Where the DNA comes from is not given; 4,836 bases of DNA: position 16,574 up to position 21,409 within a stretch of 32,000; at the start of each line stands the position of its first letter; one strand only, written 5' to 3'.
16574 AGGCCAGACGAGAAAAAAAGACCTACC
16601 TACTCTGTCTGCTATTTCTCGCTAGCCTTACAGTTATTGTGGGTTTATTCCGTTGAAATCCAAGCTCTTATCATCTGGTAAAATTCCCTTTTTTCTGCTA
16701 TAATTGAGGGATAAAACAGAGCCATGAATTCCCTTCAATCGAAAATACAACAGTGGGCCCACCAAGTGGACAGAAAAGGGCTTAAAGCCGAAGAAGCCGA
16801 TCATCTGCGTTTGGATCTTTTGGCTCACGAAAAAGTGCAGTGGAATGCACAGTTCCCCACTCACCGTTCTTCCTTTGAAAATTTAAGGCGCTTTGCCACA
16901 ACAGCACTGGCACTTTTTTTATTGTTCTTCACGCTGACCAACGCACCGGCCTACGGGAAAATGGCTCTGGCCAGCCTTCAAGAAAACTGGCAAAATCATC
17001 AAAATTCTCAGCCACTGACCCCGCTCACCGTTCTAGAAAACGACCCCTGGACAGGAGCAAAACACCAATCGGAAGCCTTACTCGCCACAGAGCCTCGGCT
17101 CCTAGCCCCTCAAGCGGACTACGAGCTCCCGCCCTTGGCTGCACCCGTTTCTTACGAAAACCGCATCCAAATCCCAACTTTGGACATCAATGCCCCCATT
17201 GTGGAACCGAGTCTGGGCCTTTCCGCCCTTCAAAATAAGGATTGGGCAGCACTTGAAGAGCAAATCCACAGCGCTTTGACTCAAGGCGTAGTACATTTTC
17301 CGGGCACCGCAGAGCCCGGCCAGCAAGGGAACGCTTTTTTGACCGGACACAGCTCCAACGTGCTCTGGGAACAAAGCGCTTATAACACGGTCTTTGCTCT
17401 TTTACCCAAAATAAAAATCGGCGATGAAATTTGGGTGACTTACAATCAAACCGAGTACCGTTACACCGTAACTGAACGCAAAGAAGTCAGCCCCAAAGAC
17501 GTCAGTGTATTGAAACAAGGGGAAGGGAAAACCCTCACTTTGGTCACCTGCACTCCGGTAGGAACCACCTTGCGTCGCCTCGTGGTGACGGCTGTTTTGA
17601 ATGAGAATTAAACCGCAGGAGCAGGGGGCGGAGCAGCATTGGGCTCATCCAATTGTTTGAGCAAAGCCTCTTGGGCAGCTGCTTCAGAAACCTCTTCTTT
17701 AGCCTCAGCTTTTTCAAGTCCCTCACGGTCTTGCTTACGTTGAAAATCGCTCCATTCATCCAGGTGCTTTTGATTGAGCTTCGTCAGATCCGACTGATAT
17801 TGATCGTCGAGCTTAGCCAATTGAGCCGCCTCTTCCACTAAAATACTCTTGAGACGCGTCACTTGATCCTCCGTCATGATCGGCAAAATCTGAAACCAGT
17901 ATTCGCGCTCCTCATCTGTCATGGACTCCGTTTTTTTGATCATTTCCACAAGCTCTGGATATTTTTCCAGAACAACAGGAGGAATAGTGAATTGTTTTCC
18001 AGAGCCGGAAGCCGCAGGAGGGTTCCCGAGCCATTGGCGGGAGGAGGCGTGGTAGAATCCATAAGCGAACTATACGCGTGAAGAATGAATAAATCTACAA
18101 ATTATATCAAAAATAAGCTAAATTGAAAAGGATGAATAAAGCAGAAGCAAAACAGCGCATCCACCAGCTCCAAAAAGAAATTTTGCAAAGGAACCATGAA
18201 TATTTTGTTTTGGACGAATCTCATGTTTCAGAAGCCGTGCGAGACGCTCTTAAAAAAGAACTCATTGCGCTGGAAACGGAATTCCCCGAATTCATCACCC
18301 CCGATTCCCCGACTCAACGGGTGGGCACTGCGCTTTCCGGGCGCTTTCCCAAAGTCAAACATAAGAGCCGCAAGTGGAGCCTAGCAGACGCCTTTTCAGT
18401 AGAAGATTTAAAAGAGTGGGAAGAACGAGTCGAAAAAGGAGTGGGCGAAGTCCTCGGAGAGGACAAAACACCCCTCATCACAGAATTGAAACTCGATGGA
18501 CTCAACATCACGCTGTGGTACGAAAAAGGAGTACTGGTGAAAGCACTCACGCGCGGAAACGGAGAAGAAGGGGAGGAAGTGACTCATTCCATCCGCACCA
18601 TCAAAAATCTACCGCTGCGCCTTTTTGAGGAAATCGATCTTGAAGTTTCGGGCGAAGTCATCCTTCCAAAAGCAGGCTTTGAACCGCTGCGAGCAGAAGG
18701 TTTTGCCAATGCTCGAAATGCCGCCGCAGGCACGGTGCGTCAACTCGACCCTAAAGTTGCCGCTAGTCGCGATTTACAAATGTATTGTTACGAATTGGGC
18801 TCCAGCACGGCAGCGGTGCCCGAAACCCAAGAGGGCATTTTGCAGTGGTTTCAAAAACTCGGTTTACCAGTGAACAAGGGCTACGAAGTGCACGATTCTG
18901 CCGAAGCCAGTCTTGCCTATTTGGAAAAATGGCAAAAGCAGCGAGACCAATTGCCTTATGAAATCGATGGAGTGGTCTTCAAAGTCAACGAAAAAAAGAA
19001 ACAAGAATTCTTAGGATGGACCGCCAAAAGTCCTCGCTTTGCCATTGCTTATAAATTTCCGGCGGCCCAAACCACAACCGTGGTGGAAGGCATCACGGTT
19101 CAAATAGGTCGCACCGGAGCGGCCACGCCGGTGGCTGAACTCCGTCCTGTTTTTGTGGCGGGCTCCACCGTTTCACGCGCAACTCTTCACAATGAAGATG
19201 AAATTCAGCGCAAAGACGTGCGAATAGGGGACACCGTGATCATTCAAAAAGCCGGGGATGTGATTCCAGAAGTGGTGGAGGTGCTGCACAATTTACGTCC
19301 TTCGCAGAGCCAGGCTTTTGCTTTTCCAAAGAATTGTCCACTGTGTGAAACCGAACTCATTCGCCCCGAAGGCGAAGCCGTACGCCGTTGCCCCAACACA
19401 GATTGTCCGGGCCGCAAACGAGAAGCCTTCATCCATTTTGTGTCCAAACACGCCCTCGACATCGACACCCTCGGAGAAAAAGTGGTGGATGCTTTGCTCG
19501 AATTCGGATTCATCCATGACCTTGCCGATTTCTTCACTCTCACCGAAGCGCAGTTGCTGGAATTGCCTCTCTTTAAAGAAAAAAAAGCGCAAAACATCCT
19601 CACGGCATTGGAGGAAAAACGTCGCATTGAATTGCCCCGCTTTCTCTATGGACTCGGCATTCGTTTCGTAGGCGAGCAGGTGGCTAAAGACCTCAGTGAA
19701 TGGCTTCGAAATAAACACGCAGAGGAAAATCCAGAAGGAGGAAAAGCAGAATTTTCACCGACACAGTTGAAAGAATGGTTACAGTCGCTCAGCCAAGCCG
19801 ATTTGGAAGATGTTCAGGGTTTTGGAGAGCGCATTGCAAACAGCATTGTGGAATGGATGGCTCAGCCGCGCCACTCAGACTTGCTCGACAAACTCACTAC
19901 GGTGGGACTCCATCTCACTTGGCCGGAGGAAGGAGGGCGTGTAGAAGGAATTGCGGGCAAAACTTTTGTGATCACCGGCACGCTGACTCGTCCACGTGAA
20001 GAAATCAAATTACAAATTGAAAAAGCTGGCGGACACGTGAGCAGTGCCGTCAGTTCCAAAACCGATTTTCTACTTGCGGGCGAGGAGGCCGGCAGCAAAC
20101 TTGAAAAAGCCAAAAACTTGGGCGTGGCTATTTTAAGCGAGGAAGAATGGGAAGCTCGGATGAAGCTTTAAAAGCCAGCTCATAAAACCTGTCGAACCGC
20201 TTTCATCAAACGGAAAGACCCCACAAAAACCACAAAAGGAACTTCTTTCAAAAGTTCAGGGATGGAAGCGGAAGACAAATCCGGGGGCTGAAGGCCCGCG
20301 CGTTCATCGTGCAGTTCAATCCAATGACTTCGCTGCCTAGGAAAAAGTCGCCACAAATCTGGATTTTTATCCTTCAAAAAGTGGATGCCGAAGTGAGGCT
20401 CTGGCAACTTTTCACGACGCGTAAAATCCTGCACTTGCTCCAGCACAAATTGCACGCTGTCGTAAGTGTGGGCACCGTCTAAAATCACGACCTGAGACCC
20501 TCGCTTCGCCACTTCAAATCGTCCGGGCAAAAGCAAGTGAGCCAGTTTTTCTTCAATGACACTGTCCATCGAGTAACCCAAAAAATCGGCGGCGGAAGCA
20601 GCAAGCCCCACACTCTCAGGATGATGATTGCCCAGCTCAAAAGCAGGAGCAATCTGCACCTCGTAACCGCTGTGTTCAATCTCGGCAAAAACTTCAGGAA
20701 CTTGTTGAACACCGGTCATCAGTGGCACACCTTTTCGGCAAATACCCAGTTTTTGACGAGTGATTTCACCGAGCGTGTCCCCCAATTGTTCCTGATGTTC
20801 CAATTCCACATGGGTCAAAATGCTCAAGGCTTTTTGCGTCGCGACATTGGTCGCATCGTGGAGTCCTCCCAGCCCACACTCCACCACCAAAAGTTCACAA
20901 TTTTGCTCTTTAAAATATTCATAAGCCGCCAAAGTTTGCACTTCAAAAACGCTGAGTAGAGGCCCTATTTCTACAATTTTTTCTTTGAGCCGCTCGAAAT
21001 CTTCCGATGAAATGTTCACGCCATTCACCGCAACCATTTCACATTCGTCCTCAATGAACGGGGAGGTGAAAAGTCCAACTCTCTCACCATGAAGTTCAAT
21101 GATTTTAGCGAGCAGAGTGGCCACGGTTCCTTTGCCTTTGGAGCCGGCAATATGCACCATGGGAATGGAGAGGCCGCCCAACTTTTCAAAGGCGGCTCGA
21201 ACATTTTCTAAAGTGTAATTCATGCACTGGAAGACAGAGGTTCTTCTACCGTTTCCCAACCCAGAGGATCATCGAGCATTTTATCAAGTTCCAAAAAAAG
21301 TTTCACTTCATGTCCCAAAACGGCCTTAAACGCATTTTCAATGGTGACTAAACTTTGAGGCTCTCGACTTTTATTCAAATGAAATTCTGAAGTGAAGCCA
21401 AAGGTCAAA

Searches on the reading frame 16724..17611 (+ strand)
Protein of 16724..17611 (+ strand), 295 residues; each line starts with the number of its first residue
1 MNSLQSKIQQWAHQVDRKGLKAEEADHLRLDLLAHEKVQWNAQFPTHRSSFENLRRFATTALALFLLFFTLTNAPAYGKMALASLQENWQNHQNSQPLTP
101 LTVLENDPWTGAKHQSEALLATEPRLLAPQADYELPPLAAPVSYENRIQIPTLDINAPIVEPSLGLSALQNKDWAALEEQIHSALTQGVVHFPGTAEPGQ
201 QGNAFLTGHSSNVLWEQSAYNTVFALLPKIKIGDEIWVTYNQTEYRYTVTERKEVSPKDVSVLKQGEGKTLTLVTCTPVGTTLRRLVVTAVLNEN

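Call 13: search_protein_families(library=pfam, proteins=[window:16724-17611:+], max_evalue=0.001)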
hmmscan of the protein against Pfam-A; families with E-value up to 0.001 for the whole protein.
window:16724-17611:+ (295 aa): 1 family
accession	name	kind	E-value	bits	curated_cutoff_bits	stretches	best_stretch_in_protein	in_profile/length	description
PF04203.18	Sortase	-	1.5e-28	99.4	26.6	1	148-292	1-124/125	Sortase domain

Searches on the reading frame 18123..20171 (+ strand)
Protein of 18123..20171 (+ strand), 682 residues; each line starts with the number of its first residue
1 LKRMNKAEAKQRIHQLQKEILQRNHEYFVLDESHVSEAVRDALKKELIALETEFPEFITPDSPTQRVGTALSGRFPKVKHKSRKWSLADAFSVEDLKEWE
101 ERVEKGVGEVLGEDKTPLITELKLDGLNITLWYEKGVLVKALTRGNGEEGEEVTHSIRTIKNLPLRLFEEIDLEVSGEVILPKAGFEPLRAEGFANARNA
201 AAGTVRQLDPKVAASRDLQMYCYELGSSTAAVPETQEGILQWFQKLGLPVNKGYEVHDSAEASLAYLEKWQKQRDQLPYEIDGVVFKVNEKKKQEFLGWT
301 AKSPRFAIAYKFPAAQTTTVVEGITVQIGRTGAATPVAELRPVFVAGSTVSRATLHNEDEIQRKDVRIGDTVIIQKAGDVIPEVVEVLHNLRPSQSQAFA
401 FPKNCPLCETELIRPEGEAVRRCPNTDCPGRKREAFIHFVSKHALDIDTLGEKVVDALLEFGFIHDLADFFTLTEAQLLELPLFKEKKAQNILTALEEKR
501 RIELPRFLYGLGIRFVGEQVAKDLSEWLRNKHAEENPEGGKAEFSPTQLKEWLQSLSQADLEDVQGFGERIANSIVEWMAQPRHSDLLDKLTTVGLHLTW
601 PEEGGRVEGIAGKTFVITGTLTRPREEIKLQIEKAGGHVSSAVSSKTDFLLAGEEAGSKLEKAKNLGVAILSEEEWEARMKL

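Call 13: search_protein_families(library=pfam, proteins=[window:18123-20171:+], max_evalue=0.001)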
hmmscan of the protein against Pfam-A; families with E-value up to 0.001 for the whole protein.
window:18123-20171:+ (682 aa): 8 families
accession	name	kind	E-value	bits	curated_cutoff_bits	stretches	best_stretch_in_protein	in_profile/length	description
PF01653.23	DNA_ligase_aden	-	4.8e-78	262.6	27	1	74-314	3-252/253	NAD-dependent DNA ligase adenylation domain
PF03120.22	DNA_ligase_OB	-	2.5e-35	120.6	32.9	1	318-395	1-78/79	NAD-dependent DNA ligase OB-fold domain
PF00533.33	BRCT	-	1.1e-12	48.4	21.3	1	612-677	8-75/78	BRCA1 C Terminus (BRCT) domain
PF12826.13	HHH_2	-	1.5e-11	44.7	27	1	506-526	1-21/64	Helix-hairpin-helix motif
PF03119.21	DNA_ligase_ZBD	-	2.2e-08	34.3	25.8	1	404-429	1-26/27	NAD-dependent DNA ligase C4 zinc finger domain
PF14520.12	HHH_5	-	1.1e-07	32.6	27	1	445-497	5-56/57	Helix-hairpin-helix domain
PF12738.14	PTCB-BRCT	-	1.1e-05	25.8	22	1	618-672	6-60/63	twin BRCT domain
PF16589.12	BRCT_2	-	0.00019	22.1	27.3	1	612-674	5-68/86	BRCT domain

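Call 55: find_homologous_proteins(query=window:18123-20168:+, max_evalue=1e-50)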
Query window:18123-20168:+ (682 aa): 8000 proteins with E <= 1e-50 among 8000 candidates; the best 120 are listed.
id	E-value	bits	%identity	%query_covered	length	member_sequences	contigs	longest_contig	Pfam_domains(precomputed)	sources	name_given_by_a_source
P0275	0.0e+0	1521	100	100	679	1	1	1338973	PF12826.14,PF03120.23,PF14520.13,PF01653.24,PF00533.34,PF03119.22,PF22745.3,PF12738.14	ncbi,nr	ncbi:NAD-dependent DNA ligase LigA [Candidatus Peregrinibacteria bacterium]|nr:MAG: NAD-dependent DN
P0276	0.0e+0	1252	81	99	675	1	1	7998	PF12826.14,PF03120.23,PF14520.13,PF01653.24,PF00533.34,PF03119.22,PF22745.3,PF12738.14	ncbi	-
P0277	0.0e+0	1233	80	99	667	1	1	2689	PF12826.14,PF03120.23,PF14520.13,PF01653.24,PF00533.34,PF03119.22,PF22745.3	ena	-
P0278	0.0e+0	1230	80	99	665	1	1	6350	PF12826.14,PF03120.23,PF14520.13,PF01653.24,PF00533.34,PF03119.22,PF22745.3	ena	-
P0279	0.0e+0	1213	78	99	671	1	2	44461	PF12826.14,PF03120.23,PF14520.13,PF01653.24,PF00533.34,PF03119.22,PF22745.3,PF12738.14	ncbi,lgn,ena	-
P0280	0.0e+0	1096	74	97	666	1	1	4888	PF12826.14,PF03120.23,PF14520.13,PF01653.24,PF00533.34,PF03119.22,PF22745.3,PF12738.14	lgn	-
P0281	0.0e+0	1089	72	99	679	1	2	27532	PF12826.14,PF03120.23,PF01653.24,PF00533.34,PF03119.22,PF22745.3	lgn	-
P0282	0.0e+0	1080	72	99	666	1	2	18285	PF12826.14,PF03120.23,PF14520.13,PF01653.24,PF00533.34,PF03119.22,PF22745.3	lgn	-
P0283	0.0e+0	1075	72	98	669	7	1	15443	PF12826.14,PF03120.23,PF14520.13,PF01653.24,PF00533.34,PF03119.22,PF22745.3,PF12738.14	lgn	-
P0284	0.0e+0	1075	72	99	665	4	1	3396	PF12826.14,PF03120.23,PF14520.13,PF01653.24,PF00533.34,PF03119.22,PF22745.3,PF12738.14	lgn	-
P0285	0.0e+0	1071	71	99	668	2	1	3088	PF12826.14,PF03120.23,PF14520.13,PF01653.24,PF00533.34,PF03119.22,PF22745.3,PF12738.14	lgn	-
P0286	0.0e+0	1070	73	98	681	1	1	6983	PF12826.14,PF03120.23,PF14520.13,PF01653.24,PF00533.34,PF03119.22,PF22745.3,PF12738.14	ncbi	-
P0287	0.0e+0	1070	72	98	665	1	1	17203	PF12826.14,PF03120.23,PF14520.13,PF01653.24,PF00533.34,PF03119.22,PF22745.3,PF12738.14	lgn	-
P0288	0.0e+0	1065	71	99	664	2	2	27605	PF12826.14,PF03120.23,PF14520.13,PF01653.24,PF00533.34,PF03119.22,PF22745.3,PF12738.14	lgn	-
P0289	0.0e+0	1064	72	99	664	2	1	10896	PF12826.14,PF03120.23,PF14520.13,PF01653.24,PF00533.34,PF03119.22,PF22745.3,PF12738.14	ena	-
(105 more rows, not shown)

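Call 56: find_encoding_contigs(protein=P0275, flank=1000, max_places=2)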
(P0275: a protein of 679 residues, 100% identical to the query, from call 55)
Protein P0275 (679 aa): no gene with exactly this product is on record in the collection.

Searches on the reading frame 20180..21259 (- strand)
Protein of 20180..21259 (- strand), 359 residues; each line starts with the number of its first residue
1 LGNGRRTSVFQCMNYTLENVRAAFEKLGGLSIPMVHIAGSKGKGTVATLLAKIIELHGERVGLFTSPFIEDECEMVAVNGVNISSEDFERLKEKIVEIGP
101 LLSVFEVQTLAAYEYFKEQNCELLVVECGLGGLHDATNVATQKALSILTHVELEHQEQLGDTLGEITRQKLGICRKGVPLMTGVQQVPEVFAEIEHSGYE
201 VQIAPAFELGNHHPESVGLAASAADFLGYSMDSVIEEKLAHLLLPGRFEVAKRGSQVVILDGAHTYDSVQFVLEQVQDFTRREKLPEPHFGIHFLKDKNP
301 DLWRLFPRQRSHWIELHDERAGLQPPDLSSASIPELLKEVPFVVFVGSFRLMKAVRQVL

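Call 13: search_protein_families(library=pfam, proteins=[window:20180-21259:-], max_evalue=0.001)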
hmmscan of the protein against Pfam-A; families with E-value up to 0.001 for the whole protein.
window:20180-21259:- (359 aa): 2 families
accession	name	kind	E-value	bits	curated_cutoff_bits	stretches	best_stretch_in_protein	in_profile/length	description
PF08245.18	Mur_ligase_M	-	0.00011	22.6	24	0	37-174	1-110/200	Mur ligase middle domain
PF02875.26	Mur_ligase_C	-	0.00067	20.9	28.4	0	246-283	1-38/127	Mur ligase, glutamate ligase domain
